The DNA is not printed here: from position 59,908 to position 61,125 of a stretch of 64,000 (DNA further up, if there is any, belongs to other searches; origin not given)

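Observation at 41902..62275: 20-kb sugar island built around five paralogous FAD-dependent oxidoreductases with no recognisable glycoside hydrolase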

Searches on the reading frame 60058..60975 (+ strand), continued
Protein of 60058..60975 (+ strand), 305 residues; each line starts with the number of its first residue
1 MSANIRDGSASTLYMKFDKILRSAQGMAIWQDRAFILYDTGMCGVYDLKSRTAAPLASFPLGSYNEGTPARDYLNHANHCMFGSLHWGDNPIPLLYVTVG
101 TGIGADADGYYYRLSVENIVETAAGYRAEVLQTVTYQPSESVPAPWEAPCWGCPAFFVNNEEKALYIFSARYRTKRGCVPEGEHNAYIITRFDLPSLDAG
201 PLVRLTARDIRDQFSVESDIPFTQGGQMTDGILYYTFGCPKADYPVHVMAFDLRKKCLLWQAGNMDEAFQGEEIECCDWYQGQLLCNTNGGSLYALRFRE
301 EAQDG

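Call 68: fold_search(model_id=the predicted structure, library=viral)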
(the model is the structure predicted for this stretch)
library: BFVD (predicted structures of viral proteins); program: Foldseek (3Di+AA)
matches with E <= 10: 767; with E <= 0.001: 94
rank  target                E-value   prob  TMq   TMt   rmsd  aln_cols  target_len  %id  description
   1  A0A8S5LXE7            1.1e-06  1.00  0.52  0.43   6.0       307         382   15  Uncharacterized protein [Myoviridae sp. ctZgq1]
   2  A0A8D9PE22            2.1e-06  1.00  0.40  0.30  10.5       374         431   12  Uncharacterized protein [Myoviridae sp. ctjz83]
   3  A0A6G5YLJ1            2.7e-06  1.00  0.36  0.30  10.7       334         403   15  (no name in the UniProt tables at hand)
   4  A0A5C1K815            3.3e-06  1.00  0.43  0.42  11.5       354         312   10  Galactose oxidase [Pseudomonas phage vB_PaeM_PS119XW]
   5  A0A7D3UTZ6            4.3e-06  1.00  0.45  0.45   6.1       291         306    8  Lactonase 6-phosphogluconolactonase [Fadolivirus FV1/VV64]
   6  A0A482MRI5            5.3e-06  1.00  0.53  0.19  10.3       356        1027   15  Tail fiber protein [Escherichia phage vB_EcoP_R4596]
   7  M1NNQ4                5.3e-06  1.00  0.33  0.23  10.3       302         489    7  BTB domain-containing protein [Moumouvirus goulette]
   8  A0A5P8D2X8            1.1e-05  1.00  0.40  0.39  11.5       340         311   12  (no name in the UniProt tables at hand)
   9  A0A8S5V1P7            1.4e-05  1.00  0.49  0.17   6.5       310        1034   12  Tail spike protein [Myoviridae sp. ctJ2i1]
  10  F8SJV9                1.9e-05  1.00  0.38  0.26   7.4       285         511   10  Virion structural protein [Pseudomonas phage PhiPA3]
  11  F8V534                1.9e-05  1.00  0.27  0.23  12.4       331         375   10  Uncharacterized protein R154 [Acanthamoeba polyphaga mimivirus]
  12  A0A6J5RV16            1.9e-05  1.00  0.31  0.21  13.3       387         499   10  Bacteriophage P22, Gp10, DNA-stabilising [uncultured Caudovirales phage]
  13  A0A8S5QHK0            2.3e-05  1.00  0.36  0.32  13.2       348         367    7  Uncharacterized protein (Fragment) [Siphoviridae sp. ctXmm2]
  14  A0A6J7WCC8            2.3e-05  1.00  0.35  0.23  13.1       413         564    9  Uncharacterized protein [uncultured Caudovirales phage]
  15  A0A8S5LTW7            2.3e-05  1.00  0.32  0.23  14.0       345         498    9  LONG TAIL FIBER PROTEIN P37 PROTEIN, FIBER PROTEIN.2A [Siphoviridae sp. ctOIB27]
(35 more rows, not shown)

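Call 73: search_protein_families(library=pfam, proteins=[L041:19500-19973:+], max_evalue=5)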
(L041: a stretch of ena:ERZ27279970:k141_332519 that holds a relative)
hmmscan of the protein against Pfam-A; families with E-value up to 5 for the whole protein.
L041:19500-19973:+ (157 aa): 6 families
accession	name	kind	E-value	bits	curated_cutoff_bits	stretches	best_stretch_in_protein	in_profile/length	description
PF24135.1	DUF7402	-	1.1e-05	26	27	1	2-64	1-63/133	Domain of unknown function (DUF7402)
PF00754.31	F5_F8_type_C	-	0.00081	19.9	28.2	1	93-145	60-118/127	F5/8 type C domain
PF24607.1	CBM_AftD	-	0.0021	18.1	27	1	105-150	80-121/149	Arabinofuranosyltransferase D, third carbohydrate binding module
PF01624.25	MutS_I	-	0.13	13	20.6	1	86-122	56-92/113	MutS domain I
PF21038.3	CEP104_N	-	0.17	12.5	27.5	1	37-69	1-33/120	Centrosomal protein CEP104, N-terminal domain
PF22633.2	F5_F8_type_C_2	-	0.21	12.7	27.8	1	46-136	18-90/91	NedA-like, galactose-binding domain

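Call 76: search_dna_similar(query=window:60058-60975:+, collection=plasmids, mode=protein, max_evalue=0.001, max_rows=10)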
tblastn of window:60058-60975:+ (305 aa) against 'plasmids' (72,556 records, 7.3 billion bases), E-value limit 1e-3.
Records with a match: 1; places in all: 1; records where one place covers at least 80% of the query: 1.
Best place of each record, by identity: <60% 1.
By first word of the organism name: Parabacteroides 1.
By predicted mobility (MOB-suite, as given by PLSDB): non-mobilizable 1.
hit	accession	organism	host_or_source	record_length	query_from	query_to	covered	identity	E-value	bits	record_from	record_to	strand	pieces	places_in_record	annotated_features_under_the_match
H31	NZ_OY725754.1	Parabacteroides distasonis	-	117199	23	291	88%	31.1%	2e-15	84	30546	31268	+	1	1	hypothetical protein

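Call 77: get_annotated_region(hit=H31, flank=12000)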
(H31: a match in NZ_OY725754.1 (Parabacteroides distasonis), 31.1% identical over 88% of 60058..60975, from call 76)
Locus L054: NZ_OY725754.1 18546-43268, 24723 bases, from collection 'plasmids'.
description: Parabacteroides distasonis strain Parabacteroides distasonis TSDC17.2-1.1 plasmid 9, complete sequence
organism: Parabacteroides distasonis (NCBI taxid 823)
taxonomy: Bacteria; Bacteroidota; Bacteroidia; Bacteroidales; Tannerellaceae; Parabacteroides; Parabacteroides distasonis
host: -; source: -; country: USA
typing (MOB-suite, as given by PLSDB): non-mobilizable
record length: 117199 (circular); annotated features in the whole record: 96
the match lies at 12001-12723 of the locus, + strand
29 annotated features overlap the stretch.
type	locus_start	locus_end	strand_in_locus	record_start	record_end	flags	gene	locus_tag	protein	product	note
CDS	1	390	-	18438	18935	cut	-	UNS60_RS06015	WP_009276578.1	HU family DNA-binding protein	-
CDS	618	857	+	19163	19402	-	-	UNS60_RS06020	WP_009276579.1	DUF4248 domain-containing protein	-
CDS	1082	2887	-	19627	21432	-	-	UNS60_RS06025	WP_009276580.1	DUF3987 domain-containing protein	-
CDS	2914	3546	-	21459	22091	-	-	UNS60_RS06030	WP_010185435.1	BT4734/BF3469 family protein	-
CDS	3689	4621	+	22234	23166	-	-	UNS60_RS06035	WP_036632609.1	site-specific integrase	GO:0015074 - DNA integration [Evidence IEA]; GO:0006310 - DNA recombination [Evidence IEA]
CDS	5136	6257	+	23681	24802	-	-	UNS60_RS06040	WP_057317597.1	hypothetical protein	-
CDS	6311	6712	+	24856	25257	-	-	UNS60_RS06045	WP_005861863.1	hypothetical protein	-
CDS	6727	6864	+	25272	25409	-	-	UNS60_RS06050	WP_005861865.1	hypothetical protein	-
CDS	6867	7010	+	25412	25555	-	-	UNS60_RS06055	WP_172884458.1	hypothetical protein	-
CDS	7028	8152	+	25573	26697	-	-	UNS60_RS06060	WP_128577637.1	MraY family glycosyltransferase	-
CDS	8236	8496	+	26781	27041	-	-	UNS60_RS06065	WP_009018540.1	DUF3791 domain-containing protein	-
CDS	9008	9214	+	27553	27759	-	-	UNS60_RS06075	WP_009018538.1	DUF3791 domain-containing protein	-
CDS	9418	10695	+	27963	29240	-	-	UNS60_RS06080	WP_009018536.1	oligosaccharide flippase family protein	-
CDS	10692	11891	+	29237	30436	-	-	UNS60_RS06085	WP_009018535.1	EpsG family protein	-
CDS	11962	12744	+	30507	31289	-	-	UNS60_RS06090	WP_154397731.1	hypothetical protein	-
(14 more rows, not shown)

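Call 78: search_protein_families(library=pfam, proteins=[L054:11962-12744:+, L054:18502-19734:+, L054:13476-14516:+, L054:12776-13471:+, L054:15193-16467:+], max_evalue=0.01)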
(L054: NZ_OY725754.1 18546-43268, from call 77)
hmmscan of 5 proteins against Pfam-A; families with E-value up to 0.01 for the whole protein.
L054:11962-12744:+ (260 aa): 0 families

L054:18502-19734:+ (410 aa): 2 families
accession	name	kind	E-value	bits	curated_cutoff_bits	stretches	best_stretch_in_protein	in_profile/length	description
PF01593.30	Amino_oxidase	-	9.2e-11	42.1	19.8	1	21-407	16-439/443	Flavin containing amine oxidoreductase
PF13450.12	NAD_binding_8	-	1.8e-10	41.4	21.9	1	4-62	1-64/68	NAD(P)-binding Rossmann-like domain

L054:13476-14516:+ (346 aa): 7 families
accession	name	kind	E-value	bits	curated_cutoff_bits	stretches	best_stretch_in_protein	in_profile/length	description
PF01370.27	Epimerase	-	2.5e-36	125.8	20.9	1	29-272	1-240/240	NAD dependent epimerase/dehydratase family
PF16363.11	GDP_Man_Dehyd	-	7.4e-22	78.7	27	1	30-336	1-330/332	GDP-mannose 4,6 dehydratase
PF01073.25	3Beta_HSD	-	3.8e-10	39.7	22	1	30-190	1-158/280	3-beta hydroxysteroid dehydrogenase/isomerase family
PF07993.18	NAD_binding_4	-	9.1e-10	38.5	20.1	1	31-218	1-220/258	Male sterility protein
PF02719.21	Polysacc_synt_2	-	3e-05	23.8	20.2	1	29-147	1-128/293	Polysaccharide biosynthesis protein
PF05368.20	NmrA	-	0.00013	22.1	27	1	26-85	2-57/298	NmrA-like family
PF13460.12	NAD_binding_10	-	0.004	17.5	27.2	0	33-92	1-55/184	NAD(P)H-binding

L054:12776-13471:+ (231 aa): 4 families
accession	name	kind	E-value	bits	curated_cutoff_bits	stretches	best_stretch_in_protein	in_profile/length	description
PF01128.25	IspD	-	2.5e-41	142.3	27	1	3-227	2-220/221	2-C-methyl-D-erythritol 4-phosphate cytidylyltransferase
PF12804.13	NTP_transf_3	-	3.6e-09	37.4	27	1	4-137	1-124/160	MobA-like NTP transferase domain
PF02348.25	CTP_transf_3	-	6.8e-05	23.2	22.6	1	13-128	6-118/217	Cytidylyltransferase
PF00483.29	NTP_transferase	-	0.0028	17.7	21.2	1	4-59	2-60/245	Nucleotidyl transferase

L054:15193-16467:+ (424 aa): 1 family
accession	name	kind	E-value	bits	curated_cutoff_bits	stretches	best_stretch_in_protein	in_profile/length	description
PF04464.20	Glyphos_transf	-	1.8e-32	113.1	22.1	1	17-386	3-330/367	CDP-Glycerol:Poly(glycerophosphate) glycerophosphotransferase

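Call 80: find_homologous_proteins(query=L054:11962-12744:+, max_evalue=0.001)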
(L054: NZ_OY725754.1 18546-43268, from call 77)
Query L054:11962-12744:+ (260 aa): 46 proteins with E <= 0.001 among 367 candidates.
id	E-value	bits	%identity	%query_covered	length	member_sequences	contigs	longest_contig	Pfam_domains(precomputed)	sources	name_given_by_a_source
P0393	2.5e-174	596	99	100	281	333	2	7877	-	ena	-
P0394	3.4e-147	507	85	100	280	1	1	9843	-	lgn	-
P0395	5.5e-105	368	98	65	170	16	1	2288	-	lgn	-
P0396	8.3e-104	364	63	98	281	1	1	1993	-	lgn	-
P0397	1.1e-101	357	64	98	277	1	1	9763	-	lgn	-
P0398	2.2e-100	353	58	99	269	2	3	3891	-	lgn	-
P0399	3.0e-100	353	61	98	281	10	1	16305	-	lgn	-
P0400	1.8e-98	347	58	98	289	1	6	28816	-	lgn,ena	-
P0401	1.0e-97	344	60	98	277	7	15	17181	-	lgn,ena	-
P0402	4.1e-90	320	55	98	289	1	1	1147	-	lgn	-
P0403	4.1e-76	274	50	98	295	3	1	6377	-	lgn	-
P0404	5.8e-76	273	50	98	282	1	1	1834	-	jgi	jgi:hypothetical protein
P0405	1.2e-75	272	50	98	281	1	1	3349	-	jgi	jgi:hypothetical protein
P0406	6.6e-74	266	49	98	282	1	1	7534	-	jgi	jgi:hypothetical protein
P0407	1.6e-72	262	48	98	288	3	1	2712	-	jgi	jgi:hypothetical protein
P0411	1.1e-70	256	48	98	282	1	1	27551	-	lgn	-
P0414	1.9e-68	249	47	98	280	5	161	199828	-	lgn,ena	-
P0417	1.3e-67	246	47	98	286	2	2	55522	-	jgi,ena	-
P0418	2.4e-66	242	46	98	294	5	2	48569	-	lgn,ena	-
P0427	7.6e-61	224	42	99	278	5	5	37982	-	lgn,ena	-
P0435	5.1e-47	178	37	100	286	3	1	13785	-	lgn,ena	-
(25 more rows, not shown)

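Call 81: find_encoding_contigs(protein=P0414, flank=8000, max_places=2)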
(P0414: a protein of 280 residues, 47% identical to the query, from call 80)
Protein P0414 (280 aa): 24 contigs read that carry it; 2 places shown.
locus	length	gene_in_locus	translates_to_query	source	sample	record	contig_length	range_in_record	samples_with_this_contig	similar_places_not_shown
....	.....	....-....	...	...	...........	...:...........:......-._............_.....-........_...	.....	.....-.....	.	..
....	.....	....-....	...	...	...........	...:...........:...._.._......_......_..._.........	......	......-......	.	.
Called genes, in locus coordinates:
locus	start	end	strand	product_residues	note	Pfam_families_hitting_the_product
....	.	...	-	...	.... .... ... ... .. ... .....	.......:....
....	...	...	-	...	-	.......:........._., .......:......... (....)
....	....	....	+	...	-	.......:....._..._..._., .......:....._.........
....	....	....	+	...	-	-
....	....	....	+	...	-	-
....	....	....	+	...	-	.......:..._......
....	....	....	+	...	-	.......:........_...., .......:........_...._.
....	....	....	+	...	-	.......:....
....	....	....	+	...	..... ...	-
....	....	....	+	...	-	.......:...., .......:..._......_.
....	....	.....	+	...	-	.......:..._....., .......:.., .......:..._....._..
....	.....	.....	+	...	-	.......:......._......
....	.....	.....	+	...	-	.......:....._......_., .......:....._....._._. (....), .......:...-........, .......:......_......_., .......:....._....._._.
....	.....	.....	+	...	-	-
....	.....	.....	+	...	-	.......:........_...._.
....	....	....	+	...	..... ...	-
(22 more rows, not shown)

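Call 82: find_encoding_contigs(protein=P0417, flank=8000, max_places=2)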
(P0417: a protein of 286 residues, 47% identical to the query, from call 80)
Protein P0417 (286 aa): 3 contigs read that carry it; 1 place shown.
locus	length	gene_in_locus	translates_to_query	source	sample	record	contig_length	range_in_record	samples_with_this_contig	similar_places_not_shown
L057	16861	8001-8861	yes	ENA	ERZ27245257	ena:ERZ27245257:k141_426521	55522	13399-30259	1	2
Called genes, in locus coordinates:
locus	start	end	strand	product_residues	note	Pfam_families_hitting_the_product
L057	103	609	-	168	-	-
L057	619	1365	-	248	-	-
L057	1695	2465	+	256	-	PF00535:Glycos_transf_2, PF10111:Glyco_tranf_2_2 (weak)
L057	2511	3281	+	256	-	PF00535:Glycos_transf_2, PF10111:Glyco_tranf_2_2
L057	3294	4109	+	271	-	PF05704:Caps_synth, PF12919:TcdA_TcdB (faint), PF04488:Gly_transf_sug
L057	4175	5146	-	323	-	PF01757:Acyl_transf_3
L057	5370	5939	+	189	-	PF00657:Lipase_GDSL, PF13472:Lipase_GDSL_2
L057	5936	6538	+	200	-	-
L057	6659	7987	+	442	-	PF04326:SLFN_AlbA_2, PF08279:HTH_11 (faint), PF13749:HATPase_c_4, PF13412:HTH_24 (weak)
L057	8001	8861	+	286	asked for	-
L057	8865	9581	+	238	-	PF01128:IspD, PF12804:NTP_transf_3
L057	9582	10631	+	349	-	PF01073:3Beta_HSD, PF01370:Epimerase, PF02719:Polysacc_synt_2 (weak), PF16363:GDP_Man_Dehyd, PF07993:NAD_binding_4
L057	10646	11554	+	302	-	PF04991:LicD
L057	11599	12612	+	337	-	PF01073:3Beta_HSD, PF01370:Epimerase, PF02719:Polysacc_synt_2 (weak), PF04321:RmlD_sub_bind, PF16363:GDP_Man_Dehyd, PF13460:NAD_binding_10, PF07993:NAD_binding_4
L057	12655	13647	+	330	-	PF01073:3Beta_HSD, PF01370:Epimerase, PF02719:Polysacc_synt_2 (faint), PF16363:GDP_Man_Dehyd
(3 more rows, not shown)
